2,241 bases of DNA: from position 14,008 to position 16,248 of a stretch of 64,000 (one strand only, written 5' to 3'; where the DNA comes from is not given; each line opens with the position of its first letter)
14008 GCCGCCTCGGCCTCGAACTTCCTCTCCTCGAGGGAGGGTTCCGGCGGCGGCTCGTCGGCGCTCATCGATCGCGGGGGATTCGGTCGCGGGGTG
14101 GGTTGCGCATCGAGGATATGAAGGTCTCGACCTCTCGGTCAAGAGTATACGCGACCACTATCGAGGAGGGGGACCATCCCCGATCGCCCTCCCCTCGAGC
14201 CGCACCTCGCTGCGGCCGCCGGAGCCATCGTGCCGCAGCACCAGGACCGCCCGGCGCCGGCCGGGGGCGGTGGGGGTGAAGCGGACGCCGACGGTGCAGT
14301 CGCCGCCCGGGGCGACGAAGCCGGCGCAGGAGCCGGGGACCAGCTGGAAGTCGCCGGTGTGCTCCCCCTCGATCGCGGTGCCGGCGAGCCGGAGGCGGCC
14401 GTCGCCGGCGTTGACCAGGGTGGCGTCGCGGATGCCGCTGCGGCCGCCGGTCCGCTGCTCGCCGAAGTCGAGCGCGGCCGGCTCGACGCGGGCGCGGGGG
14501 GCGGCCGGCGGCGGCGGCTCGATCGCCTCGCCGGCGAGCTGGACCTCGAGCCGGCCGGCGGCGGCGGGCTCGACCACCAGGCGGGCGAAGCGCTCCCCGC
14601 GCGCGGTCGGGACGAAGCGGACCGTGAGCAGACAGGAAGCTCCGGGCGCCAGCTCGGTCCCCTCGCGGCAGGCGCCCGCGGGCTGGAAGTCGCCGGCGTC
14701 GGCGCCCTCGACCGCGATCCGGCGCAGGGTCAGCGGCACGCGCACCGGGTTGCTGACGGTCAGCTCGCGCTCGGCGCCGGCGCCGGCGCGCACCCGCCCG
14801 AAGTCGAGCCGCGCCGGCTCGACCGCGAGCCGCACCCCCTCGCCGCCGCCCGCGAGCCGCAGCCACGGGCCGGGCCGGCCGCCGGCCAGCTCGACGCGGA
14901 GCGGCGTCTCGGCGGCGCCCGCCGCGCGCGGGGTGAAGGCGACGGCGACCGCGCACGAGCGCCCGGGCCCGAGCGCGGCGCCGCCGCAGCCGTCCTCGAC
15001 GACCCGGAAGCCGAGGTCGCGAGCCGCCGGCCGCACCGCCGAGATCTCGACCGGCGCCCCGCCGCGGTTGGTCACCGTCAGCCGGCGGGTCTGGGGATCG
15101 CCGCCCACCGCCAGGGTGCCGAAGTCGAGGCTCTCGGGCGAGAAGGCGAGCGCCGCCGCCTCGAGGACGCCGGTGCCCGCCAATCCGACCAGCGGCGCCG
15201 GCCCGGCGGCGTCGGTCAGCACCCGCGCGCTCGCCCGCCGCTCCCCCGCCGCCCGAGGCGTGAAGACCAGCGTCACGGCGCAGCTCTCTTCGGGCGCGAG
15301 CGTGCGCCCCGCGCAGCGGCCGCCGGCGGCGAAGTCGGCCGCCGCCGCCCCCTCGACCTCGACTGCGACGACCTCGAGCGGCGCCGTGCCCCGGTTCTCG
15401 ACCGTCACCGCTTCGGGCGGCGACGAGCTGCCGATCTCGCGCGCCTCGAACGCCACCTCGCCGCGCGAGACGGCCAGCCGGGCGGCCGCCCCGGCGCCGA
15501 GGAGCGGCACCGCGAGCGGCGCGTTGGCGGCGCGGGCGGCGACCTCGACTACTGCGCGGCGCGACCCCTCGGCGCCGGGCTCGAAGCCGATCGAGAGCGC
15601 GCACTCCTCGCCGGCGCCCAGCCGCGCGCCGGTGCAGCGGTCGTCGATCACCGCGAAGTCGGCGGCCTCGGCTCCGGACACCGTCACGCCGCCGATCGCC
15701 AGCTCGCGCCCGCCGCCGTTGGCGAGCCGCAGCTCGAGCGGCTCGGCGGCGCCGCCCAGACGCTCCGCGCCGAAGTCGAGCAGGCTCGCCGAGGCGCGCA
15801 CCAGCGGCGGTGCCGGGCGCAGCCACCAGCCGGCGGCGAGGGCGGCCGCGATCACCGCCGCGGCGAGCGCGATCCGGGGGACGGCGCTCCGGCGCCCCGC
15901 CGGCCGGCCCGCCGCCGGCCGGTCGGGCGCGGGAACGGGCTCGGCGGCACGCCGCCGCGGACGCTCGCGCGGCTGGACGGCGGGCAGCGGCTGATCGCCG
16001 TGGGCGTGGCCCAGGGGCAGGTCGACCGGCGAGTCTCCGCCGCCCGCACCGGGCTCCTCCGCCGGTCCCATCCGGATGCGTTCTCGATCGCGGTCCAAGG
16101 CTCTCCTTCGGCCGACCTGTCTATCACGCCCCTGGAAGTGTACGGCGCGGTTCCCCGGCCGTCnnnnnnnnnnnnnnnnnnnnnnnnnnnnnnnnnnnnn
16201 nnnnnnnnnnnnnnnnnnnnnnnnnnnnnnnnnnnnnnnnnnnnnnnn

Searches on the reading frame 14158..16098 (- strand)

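Call 30: search_protein_families(library=pfam, proteins=[window:14158-16098:-], max_evalue=0.001)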
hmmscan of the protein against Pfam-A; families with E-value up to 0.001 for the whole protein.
window:14158-16098:- (646 aa): 11 families
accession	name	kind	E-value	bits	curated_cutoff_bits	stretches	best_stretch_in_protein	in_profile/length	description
PF22544.2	HYDIN_VesB_CFA65-like_Ig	-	2e-30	105.4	25.5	3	316-406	2-88/100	HYDIN/CFA65/VesB-like, Ig-like domain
PF15780.11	ASH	-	2.2e-30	105.1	27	2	427-502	6-81/98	Abnormal spindle-like microcephaly-assoc'd, ASPM-SPD-2-Hydin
PF22073.2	Cep192_D4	-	1.4e-22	80.4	35.5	1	424-512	4-95/112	Cep192 domain 4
PF12371.14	TMEM131_like_N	-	8.1e-17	61.7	28.8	1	318-402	2-82/84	Transmembrane protein 131-like N-terminal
PF07610.17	DUF1573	-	2.1e-11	44.2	26.1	0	318-402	2-81/98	Protein of unknown function (DUF1573)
PF24507.1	Ig_CFAP65_4th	-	6.6e-10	39.7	27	0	584-616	25-55/76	CFAP65, fourth Ig-like domain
PF22066.2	Cep192_D8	-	7.3e-07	29.8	33.5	0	491-526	66-101/101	Cep192 domain 8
PF24770.2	Ig-CFAP74_2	-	1.1e-06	29.6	27.4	0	317-350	1-33/185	CFAP74 second Ig-like domain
PF24501.1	Ig_TMEM131L_5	-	2e-05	24.8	27.8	0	361-390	21-48/66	TMEM131L fifth Ig-like domain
PF24798.1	Ig-CFAP74_4th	-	5.8e-05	23.6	28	0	319-403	1-80/95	CFAP74 forth Ig-like domain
PF22067.2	Cep192_D3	-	0.00074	20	27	0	559-637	23-98/99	Cep192 domain 3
